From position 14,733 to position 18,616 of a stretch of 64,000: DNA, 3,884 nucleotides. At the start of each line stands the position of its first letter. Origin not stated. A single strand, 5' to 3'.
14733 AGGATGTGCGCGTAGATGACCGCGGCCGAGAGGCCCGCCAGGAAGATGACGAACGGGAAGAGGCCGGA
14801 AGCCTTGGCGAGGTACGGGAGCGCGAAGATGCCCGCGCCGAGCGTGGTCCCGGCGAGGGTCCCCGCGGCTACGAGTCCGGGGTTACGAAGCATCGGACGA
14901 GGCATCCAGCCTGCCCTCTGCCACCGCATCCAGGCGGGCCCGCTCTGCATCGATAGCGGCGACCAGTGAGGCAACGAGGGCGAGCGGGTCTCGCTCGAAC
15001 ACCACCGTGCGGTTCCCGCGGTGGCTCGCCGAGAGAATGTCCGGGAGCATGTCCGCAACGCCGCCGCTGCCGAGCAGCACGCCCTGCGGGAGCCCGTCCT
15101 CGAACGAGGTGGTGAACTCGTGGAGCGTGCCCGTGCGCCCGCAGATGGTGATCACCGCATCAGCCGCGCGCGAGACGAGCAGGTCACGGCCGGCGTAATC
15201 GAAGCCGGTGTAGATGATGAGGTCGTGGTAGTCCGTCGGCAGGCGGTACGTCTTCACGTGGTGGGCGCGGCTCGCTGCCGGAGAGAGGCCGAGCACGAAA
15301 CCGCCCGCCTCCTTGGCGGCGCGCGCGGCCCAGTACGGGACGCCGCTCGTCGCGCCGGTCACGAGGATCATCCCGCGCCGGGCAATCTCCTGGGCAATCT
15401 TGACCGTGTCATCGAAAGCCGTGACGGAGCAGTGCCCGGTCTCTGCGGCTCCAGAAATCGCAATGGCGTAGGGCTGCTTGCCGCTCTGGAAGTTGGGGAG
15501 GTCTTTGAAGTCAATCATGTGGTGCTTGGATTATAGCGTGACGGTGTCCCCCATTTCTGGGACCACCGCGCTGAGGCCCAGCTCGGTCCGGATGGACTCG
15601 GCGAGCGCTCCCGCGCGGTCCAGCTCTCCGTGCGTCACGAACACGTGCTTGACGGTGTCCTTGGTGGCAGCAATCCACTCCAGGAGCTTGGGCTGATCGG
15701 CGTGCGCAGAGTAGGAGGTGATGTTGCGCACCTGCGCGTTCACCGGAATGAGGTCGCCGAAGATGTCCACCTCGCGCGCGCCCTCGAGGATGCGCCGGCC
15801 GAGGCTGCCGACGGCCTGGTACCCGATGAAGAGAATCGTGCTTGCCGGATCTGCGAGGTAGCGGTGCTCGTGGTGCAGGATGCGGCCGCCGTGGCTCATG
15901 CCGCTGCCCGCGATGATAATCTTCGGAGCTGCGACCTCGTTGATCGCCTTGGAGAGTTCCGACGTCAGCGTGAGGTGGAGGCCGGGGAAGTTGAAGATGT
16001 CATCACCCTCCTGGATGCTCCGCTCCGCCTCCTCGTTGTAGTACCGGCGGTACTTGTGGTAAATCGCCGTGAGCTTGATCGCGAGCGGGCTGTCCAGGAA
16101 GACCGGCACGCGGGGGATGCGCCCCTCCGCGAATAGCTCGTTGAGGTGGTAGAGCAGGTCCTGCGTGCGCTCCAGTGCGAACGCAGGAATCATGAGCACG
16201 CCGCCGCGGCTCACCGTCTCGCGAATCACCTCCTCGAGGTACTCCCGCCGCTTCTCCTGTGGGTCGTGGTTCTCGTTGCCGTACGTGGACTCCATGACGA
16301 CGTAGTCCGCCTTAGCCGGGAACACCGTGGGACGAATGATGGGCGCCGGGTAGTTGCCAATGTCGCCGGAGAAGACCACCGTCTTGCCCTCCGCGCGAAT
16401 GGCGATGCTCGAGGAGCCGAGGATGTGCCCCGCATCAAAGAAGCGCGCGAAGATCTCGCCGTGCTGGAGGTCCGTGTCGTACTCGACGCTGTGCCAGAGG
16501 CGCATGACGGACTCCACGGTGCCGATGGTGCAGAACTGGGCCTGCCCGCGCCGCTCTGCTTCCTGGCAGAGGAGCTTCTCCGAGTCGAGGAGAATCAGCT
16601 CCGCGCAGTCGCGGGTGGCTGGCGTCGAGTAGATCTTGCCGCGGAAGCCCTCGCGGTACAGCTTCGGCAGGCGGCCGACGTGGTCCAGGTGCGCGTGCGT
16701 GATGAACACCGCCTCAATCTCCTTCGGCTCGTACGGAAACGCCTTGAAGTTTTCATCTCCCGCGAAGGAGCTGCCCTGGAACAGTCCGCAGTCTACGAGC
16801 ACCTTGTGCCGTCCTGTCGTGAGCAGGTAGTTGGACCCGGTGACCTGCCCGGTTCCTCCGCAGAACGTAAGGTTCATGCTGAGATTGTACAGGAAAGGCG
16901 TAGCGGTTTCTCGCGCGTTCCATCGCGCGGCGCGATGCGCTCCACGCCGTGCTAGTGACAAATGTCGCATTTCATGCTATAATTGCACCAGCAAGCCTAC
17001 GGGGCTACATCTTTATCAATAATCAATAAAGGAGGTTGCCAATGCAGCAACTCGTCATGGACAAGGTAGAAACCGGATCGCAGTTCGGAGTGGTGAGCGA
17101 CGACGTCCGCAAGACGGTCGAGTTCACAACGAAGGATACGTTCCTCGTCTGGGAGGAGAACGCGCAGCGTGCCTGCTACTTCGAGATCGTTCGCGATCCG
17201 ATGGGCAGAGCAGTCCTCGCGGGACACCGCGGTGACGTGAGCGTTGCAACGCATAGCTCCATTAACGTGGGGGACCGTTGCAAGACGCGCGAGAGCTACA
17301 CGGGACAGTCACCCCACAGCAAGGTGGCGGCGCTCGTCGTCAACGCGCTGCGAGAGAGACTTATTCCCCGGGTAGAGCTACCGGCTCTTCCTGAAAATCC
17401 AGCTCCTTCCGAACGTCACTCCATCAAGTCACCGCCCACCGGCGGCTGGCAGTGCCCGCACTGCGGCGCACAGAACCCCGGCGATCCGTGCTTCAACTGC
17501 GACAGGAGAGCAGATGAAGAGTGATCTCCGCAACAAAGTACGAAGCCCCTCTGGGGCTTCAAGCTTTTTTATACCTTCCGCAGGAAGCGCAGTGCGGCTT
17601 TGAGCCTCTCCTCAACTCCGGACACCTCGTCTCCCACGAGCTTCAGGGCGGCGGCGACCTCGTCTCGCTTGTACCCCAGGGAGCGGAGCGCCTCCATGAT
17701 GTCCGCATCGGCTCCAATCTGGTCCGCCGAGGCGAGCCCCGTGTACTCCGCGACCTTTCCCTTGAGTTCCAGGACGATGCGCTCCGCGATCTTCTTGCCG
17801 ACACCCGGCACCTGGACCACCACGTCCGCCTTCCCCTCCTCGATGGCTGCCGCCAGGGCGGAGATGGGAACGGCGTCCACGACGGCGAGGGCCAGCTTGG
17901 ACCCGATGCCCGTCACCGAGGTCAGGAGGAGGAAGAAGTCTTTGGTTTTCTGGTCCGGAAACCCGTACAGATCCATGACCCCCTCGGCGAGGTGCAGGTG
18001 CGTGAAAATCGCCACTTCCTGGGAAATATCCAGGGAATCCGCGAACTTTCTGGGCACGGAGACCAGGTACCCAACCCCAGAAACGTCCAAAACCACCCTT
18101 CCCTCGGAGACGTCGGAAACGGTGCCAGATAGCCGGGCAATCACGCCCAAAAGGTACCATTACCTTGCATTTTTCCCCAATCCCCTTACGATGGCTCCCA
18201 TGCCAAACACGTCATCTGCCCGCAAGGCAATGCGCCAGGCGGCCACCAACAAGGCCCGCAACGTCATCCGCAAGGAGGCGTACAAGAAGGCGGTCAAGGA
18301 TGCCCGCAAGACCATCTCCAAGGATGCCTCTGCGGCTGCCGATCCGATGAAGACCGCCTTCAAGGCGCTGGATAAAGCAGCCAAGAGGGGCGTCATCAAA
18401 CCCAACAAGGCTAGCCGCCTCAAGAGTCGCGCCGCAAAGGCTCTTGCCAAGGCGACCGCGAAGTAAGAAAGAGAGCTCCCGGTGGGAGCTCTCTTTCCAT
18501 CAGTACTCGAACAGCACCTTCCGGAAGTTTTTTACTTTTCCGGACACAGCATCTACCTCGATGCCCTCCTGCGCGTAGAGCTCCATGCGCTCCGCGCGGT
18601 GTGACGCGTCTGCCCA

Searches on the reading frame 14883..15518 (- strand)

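Call 33: search_protein_families(library=pfam, proteins=[window:14883-15518:-])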
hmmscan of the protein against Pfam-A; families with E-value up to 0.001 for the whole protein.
window:14883-15518:- (211 aa): 2 families
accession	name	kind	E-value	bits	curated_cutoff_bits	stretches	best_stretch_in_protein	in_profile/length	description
PF18306.6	LDcluster4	-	5.5e-29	101.2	26.3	1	18-177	3-146/151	SLOG cluster4 family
PF03641.19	Lysine_decarbox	-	0.00087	19.9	27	0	64-137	4-71/131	Possible lysine decarboxylase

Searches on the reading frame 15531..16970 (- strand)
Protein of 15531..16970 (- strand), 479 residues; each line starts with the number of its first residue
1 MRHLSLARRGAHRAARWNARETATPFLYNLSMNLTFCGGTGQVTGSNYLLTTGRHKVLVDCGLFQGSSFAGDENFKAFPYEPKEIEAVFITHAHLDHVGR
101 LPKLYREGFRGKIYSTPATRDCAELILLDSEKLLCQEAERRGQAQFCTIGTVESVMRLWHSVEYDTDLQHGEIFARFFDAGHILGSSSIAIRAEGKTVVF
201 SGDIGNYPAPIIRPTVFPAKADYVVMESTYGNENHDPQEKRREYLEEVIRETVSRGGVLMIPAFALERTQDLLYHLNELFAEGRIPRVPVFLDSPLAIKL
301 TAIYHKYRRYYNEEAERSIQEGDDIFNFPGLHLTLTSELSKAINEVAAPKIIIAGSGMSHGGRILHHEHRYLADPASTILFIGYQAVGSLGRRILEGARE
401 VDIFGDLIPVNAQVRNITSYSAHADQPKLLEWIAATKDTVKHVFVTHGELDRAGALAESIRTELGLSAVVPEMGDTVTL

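Call 33: search_protein_families(library=pfam, proteins=[window:15531-16970:-])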
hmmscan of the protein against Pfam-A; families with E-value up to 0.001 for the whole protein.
window:15531-16970:- (479 aa): 5 families
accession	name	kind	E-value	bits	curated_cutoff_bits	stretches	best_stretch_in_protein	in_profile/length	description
PF10996.14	Beta-Casp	-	2.2e-36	125.5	27.7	1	269-394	1-120/120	Beta-Casp domain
PF00753.33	Lactamase_B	-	3e-19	70.2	22.7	1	43-208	4-154/196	Metallo-beta-lactamase superfamily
PF07521.17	RMMBL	-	2.3e-14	53.6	21.6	1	408-471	2-63/63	Zn-dependent metallo-hydrolase RNA specificity domain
PF12706.13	Lactamase_B_2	-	2.8e-10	40.5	27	1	55-229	1-165/200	Beta-lactamase superfamily domain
PF16661.11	Lactamase_B_6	-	4.1e-07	30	27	1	49-201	1-159/193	Metallo-beta-lactamase superfamily domain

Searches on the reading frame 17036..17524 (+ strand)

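Call 33: search_protein_families(library=pfam, proteins=[window:17036-17524:+])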
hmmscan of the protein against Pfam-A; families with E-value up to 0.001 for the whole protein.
window:17036-17524:+ (162 aa): 1 family
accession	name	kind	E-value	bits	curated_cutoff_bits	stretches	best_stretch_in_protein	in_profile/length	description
PF24463.1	DUF7577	-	0.00034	20.6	28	1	136-148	1-13/27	Domain of unknown function (DUF7577)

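Call 81: search_protein_families(library=ncbifam, proteins=[window:17036-17524:+], max_evalue=0.01)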
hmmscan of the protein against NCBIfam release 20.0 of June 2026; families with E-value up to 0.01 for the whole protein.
window:17036-17524:+ (162 aa): 0 families

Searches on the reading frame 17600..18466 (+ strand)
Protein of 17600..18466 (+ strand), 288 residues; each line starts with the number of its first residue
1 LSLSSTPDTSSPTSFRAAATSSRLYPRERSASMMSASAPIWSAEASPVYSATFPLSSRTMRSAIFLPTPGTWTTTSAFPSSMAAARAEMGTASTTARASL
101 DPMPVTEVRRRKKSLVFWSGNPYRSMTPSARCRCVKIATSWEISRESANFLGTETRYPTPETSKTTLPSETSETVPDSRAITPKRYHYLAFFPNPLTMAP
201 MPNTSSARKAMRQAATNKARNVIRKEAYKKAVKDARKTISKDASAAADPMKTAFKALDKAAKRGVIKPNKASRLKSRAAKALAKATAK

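Call 33: search_protein_families(library=pfam, proteins=[window:17600-18466:+])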
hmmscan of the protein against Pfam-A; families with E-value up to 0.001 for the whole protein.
window:17600-18466:+ (288 aa): 1 family
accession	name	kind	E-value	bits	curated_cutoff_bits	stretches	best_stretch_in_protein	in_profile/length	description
PF01649.23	Ribosomal_S20p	-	2.9e-17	63.5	29.5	1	202-282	1-82/83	Ribosomal protein S20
